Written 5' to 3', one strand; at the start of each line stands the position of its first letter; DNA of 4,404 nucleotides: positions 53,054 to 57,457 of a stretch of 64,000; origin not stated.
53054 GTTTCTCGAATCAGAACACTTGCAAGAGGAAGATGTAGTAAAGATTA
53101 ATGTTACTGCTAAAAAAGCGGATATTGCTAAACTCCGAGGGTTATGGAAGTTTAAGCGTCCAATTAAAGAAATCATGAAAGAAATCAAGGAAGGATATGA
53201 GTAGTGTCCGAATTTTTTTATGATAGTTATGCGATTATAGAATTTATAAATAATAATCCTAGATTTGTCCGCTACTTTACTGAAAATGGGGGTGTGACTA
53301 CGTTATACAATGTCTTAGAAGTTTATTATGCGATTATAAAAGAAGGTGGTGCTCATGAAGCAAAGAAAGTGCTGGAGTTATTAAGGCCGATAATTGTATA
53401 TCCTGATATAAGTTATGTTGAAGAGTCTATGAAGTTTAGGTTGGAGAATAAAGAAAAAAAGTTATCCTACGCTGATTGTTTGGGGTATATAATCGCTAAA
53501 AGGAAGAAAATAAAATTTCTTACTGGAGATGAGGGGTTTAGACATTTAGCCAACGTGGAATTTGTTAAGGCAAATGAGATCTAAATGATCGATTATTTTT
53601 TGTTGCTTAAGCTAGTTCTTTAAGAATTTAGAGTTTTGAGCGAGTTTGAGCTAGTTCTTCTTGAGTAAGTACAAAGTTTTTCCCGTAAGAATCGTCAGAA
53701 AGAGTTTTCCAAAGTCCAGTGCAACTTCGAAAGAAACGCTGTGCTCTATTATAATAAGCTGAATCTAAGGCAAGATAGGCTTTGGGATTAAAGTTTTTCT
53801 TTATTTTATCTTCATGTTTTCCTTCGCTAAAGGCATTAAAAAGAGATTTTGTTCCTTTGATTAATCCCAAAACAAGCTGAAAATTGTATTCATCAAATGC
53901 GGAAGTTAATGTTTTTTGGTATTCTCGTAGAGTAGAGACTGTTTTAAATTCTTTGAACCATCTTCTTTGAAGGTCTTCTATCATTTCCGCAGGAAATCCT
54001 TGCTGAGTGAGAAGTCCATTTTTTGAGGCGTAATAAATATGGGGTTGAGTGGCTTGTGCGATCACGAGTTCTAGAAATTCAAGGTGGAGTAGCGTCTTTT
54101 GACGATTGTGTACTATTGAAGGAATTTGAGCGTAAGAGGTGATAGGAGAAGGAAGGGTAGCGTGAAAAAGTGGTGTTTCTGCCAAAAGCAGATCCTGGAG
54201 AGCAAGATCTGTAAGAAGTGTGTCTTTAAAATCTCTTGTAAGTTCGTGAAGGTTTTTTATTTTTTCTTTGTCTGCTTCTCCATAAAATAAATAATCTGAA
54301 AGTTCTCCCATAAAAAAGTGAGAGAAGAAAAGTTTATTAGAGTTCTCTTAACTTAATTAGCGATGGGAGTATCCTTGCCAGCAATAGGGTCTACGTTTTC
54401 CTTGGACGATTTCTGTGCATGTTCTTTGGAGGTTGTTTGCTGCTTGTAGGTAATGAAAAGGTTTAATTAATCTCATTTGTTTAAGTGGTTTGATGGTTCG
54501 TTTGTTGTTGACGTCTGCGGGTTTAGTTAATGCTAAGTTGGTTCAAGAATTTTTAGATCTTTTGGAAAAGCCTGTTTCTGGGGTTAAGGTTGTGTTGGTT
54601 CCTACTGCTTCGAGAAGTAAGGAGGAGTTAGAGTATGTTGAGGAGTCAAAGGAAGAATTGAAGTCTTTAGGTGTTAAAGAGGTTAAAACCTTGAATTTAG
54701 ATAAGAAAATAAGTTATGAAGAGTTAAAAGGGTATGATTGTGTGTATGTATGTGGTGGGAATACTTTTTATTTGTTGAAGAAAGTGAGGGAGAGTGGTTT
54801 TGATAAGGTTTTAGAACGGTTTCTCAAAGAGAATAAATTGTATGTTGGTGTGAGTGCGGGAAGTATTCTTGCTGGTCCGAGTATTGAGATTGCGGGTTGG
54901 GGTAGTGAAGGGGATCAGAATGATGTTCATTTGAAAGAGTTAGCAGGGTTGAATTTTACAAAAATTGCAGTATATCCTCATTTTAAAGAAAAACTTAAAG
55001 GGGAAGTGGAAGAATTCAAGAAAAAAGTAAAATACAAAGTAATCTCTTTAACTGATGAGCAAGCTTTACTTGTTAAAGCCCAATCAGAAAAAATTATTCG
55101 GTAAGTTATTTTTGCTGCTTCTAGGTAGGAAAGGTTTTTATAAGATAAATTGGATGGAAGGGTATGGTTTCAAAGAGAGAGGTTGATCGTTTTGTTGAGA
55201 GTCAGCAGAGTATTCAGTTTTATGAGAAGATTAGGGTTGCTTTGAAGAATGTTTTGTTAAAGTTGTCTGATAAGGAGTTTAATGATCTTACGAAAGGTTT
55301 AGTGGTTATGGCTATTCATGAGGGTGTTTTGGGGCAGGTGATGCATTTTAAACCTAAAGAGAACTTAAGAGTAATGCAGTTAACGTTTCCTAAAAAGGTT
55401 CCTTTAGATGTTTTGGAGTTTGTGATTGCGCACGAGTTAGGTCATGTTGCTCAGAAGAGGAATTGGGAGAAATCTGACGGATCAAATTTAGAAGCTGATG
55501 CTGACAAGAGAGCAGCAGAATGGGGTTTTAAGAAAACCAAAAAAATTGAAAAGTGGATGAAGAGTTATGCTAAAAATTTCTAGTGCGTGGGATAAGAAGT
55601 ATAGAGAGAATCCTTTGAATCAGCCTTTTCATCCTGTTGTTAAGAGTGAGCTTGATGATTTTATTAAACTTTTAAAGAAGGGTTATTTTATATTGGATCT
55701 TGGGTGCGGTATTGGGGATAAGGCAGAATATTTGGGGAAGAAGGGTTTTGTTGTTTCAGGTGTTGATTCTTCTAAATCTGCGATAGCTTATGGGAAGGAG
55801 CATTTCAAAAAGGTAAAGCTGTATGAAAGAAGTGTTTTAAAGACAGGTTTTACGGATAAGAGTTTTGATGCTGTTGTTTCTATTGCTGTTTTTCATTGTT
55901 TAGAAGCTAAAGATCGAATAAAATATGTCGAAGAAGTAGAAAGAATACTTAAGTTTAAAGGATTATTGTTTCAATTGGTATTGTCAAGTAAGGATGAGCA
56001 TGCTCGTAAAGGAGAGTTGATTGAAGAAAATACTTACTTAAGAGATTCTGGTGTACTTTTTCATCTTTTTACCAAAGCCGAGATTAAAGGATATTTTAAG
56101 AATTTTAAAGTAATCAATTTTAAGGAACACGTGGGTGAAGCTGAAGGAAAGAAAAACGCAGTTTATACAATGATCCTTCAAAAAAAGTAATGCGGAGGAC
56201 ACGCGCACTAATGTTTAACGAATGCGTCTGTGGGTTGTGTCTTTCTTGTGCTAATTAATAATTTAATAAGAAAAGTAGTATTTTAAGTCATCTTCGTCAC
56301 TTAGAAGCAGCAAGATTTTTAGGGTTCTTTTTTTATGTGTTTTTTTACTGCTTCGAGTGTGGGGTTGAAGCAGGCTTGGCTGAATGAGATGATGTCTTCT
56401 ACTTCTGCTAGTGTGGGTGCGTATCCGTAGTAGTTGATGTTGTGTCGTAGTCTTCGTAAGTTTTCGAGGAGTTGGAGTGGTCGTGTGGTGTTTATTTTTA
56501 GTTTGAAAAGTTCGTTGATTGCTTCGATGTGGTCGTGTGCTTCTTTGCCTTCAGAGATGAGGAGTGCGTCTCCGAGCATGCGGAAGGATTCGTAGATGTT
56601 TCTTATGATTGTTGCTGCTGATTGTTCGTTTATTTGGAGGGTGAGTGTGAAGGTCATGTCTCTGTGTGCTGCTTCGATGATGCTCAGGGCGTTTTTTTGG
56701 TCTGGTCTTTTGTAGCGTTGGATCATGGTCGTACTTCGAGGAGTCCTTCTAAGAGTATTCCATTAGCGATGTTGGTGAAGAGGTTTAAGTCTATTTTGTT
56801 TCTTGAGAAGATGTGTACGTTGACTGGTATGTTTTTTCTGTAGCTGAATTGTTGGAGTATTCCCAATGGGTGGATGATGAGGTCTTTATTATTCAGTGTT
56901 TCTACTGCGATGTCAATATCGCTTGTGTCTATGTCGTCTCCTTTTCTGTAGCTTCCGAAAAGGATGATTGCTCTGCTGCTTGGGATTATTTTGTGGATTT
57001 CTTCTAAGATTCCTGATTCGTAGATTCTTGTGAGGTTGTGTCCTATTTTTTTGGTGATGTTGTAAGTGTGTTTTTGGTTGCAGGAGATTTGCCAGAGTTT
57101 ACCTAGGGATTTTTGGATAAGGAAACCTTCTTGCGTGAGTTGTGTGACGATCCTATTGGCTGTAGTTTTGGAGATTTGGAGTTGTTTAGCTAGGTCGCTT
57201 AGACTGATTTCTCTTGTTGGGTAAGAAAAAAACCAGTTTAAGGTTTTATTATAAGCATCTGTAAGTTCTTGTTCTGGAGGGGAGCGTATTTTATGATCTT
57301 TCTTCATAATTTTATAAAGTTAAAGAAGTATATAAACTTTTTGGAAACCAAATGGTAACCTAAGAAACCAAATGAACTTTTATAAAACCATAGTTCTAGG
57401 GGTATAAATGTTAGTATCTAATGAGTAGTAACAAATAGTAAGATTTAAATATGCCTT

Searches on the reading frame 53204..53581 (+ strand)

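Call 25: search_protein_families(library=pfam, proteins=[window:53204-53581:+], max_evalue=0.001)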
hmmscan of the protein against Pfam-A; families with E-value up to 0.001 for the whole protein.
window:53204-53581:+ (126 aa): 1 family
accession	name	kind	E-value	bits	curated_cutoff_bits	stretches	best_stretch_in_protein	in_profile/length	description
PF01850.27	PIN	-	2.2e-08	35.1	23.6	1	7-116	4-118/120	PIN domain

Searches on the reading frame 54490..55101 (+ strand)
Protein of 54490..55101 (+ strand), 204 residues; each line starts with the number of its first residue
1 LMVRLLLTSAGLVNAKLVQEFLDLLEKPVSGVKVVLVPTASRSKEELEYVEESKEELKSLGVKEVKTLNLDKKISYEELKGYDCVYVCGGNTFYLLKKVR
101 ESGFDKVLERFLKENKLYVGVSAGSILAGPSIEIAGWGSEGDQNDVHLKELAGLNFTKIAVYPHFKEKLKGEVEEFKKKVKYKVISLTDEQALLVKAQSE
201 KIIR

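Call 25: search_protein_families(library=pfam, proteins=[window:54490-55101:+], max_evalue=0.001)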
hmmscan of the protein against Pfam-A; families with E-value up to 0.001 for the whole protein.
window:54490-55101:+ (204 aa): 1 family
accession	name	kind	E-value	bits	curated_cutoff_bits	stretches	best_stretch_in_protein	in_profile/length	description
PF03575.23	Peptidase_S51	-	3.6e-34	118.7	23.9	1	5-199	1-202/206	Peptidase family S51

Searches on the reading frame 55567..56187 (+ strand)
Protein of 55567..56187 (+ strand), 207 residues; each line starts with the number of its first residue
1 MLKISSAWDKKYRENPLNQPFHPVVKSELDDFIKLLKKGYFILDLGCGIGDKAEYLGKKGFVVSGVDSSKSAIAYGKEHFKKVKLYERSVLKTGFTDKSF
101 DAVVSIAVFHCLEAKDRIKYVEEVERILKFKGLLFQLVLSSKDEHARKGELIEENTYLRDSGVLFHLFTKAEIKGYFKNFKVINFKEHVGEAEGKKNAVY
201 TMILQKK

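Call 26: search_protein_families(library=pfam, proteins=[window:55567-56187:+], max_evalue=0.001)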
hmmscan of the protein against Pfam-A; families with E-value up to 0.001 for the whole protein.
window:55567-56187:+ (207 aa): 11 families
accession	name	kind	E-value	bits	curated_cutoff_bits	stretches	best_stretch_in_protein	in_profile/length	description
PF08241.18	Methyltransf_11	-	1.9e-17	64.1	21.2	1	43-135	1-94/95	Methyltransferase domain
PF13649.12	Methyltransf_25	-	1.2e-16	61.5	27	1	42-132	1-97/97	Methyltransferase domain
PF13847.12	Methyltransf_31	-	5.5e-13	49.3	27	1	37-158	2-129/145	Methyltransferase domain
PF13489.12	Methyltransf_23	-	3.8e-12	46.7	27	1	29-180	13-157/164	Methyltransferase domain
PF08242.18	Methyltransf_12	-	8.3e-12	46.1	30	1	43-133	1-97/98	Methyltransferase domain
PF03848.20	TehB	-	4.7e-11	42.9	20.4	1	25-192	18-175/193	Tellurite resistance protein TehB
PF02353.26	CMAS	-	8.8e-10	38.8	27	1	36-148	60-176/273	Mycolic acid cyclopropane synthetase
PF05724.17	TPMT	-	4.9e-07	30.1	26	1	7-142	5-159/218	Thiopurine S-methyltransferase (TPMT)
PF07021.18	MetW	-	0.00011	22.4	21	1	32-108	7-84/193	Methionine biosynthesis protein MetW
PF01209.24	Ubie_methyltran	-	0.00013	21.8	20.1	1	35-141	44-156/233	ubiE/COQ5 methyltransferase family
PF05175.20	MTS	-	0.00062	19.9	23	1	41-134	34-136/170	Methyltransferase small domain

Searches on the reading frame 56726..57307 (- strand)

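Call 26: search_protein_families(library=pfam, proteins=[window:56726-57307:-], max_evalue=0.001)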
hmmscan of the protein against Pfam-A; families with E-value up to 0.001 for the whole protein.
window:56726-57307:- (194 aa): 9 families
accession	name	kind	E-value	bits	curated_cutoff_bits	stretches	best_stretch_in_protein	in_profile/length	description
PF18765.7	Polbeta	-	3e-08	34.2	26.9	1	105-175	4-77/93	Polymerase beta, Nucleotidyltransferase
PF01909.29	NTP_transf_2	-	2.1e-06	28.5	21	1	101-142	5-45/93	Nucleotidyltransferase domain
PF01047.28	MarR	-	5.9e-06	26.5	24.6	1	33-63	17-47/59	MarR family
PF09339.16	HTH_IclR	-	1.5e-05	25.1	22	1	32-65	17-50/52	IclR helix-turn-helix domain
PF13412.12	HTH_24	-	6.5e-05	22.9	21.9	1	34-63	18-47/48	Winged helix-turn-helix DNA-binding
PF12802.13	MarR_2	-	0.00013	22.5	27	1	34-65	21-52/61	MarR family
PF08279.18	HTH_11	-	0.0002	21.6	25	1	31-67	14-49/55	HTH domain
PF04967.18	HTH_10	-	0.00083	19.6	23.1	0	26-53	17-43/53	HTH DNA binding domain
PF25051.1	WHD_MCM8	-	0.00093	19.6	26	0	36-74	41-78/80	MCM8 winged helix domain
